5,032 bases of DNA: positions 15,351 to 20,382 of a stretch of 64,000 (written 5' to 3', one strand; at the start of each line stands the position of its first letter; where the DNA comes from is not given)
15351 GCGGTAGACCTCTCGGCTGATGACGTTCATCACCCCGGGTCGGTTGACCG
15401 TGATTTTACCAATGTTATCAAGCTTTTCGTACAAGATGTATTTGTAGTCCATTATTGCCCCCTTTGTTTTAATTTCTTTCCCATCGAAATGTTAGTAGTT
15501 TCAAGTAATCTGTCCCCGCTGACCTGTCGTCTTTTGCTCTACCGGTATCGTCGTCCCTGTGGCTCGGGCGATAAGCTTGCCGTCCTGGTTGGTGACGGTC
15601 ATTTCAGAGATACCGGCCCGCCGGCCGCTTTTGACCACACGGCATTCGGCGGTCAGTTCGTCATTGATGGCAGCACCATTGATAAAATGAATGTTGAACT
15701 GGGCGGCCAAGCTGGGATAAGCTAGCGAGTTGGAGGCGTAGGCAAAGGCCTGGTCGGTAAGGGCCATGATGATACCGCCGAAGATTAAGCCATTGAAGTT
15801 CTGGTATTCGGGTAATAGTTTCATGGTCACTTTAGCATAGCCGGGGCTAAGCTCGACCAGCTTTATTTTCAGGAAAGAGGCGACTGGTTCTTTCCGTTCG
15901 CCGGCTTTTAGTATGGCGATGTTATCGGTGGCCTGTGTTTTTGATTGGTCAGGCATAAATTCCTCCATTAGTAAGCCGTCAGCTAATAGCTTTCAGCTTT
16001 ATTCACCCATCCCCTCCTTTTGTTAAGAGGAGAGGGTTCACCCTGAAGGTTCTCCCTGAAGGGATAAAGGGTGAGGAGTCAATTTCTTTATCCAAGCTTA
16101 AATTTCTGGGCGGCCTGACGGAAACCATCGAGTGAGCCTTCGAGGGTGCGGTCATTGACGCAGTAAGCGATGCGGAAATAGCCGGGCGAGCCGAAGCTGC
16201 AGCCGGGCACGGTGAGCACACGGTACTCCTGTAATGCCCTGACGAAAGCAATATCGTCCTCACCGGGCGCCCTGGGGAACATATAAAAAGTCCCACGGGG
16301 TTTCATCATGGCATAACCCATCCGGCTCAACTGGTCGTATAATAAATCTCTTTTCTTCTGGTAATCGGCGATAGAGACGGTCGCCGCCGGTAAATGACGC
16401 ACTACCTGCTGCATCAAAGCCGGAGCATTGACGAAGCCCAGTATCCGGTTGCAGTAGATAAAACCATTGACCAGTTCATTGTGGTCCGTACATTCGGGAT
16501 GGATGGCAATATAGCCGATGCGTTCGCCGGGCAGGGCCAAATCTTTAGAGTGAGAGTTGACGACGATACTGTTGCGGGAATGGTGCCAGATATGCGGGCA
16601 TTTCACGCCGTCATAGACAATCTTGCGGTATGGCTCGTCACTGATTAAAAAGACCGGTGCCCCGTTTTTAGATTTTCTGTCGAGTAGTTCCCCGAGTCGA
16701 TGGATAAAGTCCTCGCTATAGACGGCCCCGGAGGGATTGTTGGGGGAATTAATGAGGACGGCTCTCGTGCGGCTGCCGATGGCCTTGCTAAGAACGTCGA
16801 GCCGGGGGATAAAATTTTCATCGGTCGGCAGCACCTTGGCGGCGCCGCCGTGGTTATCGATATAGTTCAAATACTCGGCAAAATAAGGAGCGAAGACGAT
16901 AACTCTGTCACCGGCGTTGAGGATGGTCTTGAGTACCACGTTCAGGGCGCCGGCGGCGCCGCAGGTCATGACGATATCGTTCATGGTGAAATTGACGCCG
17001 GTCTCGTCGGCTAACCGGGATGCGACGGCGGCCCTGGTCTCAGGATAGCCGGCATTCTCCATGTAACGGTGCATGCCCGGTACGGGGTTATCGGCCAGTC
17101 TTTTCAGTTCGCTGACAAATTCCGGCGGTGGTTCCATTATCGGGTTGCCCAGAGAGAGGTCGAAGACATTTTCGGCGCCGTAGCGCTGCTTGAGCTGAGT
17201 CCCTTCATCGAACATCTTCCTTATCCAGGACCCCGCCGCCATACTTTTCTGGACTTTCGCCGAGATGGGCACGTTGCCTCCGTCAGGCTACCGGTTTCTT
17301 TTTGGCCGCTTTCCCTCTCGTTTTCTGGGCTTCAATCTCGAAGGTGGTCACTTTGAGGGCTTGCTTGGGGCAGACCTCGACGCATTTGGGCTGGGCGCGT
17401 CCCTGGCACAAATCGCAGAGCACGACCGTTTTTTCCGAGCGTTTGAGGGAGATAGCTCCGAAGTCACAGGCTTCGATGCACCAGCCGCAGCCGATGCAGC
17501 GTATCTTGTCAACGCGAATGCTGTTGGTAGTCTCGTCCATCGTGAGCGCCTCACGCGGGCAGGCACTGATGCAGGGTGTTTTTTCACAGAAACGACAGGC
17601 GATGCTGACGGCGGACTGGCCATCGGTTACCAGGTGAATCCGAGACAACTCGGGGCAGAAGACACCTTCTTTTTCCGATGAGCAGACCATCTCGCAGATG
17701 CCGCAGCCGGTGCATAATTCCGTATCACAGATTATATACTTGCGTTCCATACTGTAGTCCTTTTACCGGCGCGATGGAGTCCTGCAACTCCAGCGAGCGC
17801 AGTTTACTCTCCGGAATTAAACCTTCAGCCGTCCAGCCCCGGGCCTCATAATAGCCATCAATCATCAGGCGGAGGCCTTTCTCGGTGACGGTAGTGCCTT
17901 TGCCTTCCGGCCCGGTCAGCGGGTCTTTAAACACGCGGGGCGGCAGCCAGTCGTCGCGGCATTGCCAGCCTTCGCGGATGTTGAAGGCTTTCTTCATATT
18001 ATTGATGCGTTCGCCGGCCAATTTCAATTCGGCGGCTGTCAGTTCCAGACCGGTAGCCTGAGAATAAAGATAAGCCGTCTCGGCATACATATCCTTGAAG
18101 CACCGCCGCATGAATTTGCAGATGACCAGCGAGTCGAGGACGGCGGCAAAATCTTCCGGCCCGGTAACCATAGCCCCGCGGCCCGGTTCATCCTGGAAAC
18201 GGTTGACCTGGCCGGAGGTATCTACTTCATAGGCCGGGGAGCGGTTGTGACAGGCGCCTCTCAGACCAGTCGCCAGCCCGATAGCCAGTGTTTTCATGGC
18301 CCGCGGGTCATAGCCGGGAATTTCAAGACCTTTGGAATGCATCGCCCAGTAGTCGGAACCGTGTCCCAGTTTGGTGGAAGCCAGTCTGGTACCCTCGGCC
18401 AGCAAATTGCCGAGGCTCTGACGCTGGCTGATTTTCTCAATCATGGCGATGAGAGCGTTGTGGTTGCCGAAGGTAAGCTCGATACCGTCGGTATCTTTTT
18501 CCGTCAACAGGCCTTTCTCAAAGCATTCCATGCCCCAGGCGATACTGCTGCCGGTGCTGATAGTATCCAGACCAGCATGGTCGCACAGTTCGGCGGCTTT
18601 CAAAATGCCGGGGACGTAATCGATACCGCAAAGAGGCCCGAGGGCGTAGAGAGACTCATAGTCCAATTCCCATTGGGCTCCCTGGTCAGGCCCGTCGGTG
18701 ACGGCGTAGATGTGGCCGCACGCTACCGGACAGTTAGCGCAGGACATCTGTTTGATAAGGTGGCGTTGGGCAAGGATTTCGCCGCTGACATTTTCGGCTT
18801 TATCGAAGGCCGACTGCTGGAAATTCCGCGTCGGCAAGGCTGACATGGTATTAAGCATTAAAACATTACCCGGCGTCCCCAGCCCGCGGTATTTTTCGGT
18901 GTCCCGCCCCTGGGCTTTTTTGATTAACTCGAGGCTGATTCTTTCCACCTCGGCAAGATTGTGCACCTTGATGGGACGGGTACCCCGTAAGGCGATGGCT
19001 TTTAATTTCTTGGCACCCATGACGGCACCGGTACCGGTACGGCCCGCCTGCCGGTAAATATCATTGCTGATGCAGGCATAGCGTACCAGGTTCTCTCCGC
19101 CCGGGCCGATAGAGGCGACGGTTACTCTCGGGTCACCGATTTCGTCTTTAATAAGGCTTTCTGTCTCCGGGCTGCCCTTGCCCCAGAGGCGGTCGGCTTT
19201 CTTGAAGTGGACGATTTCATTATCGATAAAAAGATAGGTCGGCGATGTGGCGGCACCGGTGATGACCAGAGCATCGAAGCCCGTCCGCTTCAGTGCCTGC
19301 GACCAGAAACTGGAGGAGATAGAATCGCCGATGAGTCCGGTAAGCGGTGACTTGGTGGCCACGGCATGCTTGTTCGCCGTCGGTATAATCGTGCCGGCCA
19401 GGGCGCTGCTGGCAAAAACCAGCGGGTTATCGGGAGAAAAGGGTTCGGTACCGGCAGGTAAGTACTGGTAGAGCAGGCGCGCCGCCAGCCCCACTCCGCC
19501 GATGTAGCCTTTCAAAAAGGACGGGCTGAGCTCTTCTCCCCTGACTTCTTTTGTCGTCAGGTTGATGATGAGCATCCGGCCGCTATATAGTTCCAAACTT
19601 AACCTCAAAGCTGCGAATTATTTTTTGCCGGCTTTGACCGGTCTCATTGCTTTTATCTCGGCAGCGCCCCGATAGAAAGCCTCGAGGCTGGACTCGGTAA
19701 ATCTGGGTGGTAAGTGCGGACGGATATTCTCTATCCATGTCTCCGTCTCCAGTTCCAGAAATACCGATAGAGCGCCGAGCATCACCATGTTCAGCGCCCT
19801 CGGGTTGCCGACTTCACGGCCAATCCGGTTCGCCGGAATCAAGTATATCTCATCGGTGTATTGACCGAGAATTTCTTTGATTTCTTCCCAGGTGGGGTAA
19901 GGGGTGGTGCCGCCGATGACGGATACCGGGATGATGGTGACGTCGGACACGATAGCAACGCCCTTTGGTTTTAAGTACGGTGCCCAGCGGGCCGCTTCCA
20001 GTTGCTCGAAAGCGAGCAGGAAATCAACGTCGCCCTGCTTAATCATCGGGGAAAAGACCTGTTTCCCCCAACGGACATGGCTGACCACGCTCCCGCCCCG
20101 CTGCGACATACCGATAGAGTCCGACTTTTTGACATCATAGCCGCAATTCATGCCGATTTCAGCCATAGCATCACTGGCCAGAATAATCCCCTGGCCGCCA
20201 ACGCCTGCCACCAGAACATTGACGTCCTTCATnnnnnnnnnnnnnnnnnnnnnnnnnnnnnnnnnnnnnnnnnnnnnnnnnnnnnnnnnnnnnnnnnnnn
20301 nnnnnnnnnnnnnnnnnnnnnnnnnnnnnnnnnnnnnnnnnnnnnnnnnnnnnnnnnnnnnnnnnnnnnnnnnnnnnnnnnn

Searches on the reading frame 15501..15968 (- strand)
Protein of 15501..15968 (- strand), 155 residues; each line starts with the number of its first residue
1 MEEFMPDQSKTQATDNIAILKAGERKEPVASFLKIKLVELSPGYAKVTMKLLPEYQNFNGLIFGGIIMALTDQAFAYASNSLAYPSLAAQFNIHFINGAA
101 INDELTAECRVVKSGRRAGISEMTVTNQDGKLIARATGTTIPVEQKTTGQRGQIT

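Call 57: search_protein_families(library=pfam, proteins=[window:15501-15968:-], max_evalue=0.0001)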
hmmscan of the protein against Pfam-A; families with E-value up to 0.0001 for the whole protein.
window:15501-15968:- (155 aa): 2 families
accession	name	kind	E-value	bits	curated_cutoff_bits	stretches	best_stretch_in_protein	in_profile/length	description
PF03061.28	4HBT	-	3.1e-13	50.3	20.6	1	59-133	1-78/79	Thioesterase superfamily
PF13622.12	4HBT_3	-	1.4e-06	28.9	24.3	1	59-140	9-82/83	Acyl-CoA thioesterase N-terminal domain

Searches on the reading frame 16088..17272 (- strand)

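Call 57: search_protein_families(library=pfam, proteins=[window:16088-17272:-], max_evalue=0.0001)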
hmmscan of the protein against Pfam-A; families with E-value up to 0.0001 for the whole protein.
window:16088-17272:- (394 aa): 1 family
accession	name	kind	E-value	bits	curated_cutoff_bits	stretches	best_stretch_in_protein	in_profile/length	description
PF00155.27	Aminotran_1_2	-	1.1e-48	166.7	19.7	1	35-378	2-355/361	Aminotransferase class I and II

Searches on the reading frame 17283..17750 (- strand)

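Call 57: search_protein_families(library=pfam, proteins=[window:17283-17750:-], max_evalue=0.0001)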
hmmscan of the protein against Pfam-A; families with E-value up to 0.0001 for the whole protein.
window:17283-17750:- (155 aa): 10 families
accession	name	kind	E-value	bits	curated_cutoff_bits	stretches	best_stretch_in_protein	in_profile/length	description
PF00037.32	Fer4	-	3.1e-13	49.4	21.1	1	79-101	2-24/24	4Fe-4S binding domain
PF13187.11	Fer4_9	-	1.1e-12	48.2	27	2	84-131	1-51/52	4Fe-4S dicluster domain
PF12838.12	Fer4_7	-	9.2e-12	45.7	27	2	52-99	2-52/52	4Fe-4S dicluster domain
PF13247.11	Fer4_11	-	2.1e-10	41.1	26.2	1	49-134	7-97/100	4Fe-4S dicluster domain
PF25160.1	LdpA_Fe-S-bd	-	3.1e-09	36.9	27.6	1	58-101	7-44/49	LdpA Fe-S cluster-binding domain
PF12837.12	Fer4_6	-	1.1e-08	35.1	25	0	78-100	2-24/24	4Fe-4S binding domain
PF14697.11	Fer4_21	-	6.3e-08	33.1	35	1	79-132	2-57/59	4Fe-4S dicluster domain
PF13484.11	Fer4_16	-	1e-07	33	30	0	84-103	1-20/66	4Fe-4S double cluster binding domain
PF13237.11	Fer4_10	-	8.1e-07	29.3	25.5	0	51-95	8-52/53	4Fe-4S dicluster domain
PF12798.12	Fer4_3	-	8.1e-05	23.6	27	0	85-99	1-15/15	4Fe-4S binding domain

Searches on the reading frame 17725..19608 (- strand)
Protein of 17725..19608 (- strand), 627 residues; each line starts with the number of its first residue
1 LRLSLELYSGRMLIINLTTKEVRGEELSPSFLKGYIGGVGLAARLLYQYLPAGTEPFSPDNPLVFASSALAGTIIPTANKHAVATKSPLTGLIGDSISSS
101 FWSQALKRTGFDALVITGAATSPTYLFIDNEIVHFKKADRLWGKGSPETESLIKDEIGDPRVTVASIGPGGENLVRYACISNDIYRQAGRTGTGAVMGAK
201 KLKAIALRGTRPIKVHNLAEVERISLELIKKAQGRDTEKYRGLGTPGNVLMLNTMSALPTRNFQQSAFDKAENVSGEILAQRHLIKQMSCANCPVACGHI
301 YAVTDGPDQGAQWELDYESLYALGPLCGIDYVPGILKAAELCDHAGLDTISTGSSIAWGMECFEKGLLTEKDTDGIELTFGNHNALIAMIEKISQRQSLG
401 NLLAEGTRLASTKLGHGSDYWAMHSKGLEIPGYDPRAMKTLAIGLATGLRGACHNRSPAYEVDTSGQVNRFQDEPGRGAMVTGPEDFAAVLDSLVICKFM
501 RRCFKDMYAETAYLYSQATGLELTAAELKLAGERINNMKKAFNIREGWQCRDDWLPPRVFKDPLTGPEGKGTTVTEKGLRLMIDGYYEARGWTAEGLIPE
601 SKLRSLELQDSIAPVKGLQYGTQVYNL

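Call 15: search_protein_families(library=pfam, proteins=[window:17725-19608:-], max_evalue=0.00001)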
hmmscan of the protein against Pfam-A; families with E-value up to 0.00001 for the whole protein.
window:17725-19608:- (627 aa): 2 families
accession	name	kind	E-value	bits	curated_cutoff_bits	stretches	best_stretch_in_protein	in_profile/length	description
PF01314.23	AFOR_C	-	6.6e-118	394.6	27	1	230-608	8-385/385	Aldehyde ferredoxin oxidoreductase, domains 2 & 3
PF02730.20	AFOR_N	-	4.8e-71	239.1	29.8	1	10-210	1-199/199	Aldehyde ferredoxin oxidoreductase, N-terminal domain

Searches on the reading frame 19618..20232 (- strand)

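Call 57: search_protein_families(library=pfam, proteins=[window:19618-20232:-], max_evalue=0.0001)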
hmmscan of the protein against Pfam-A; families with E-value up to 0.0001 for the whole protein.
window:19618-20232:- (204 aa): 1 family
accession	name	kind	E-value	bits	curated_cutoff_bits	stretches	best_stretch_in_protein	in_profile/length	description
PF01558.24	POR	-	2.2e-35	122.8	27.4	1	12-190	1-172/173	Pyruvate ferredoxin/flavodoxin oxidoreductase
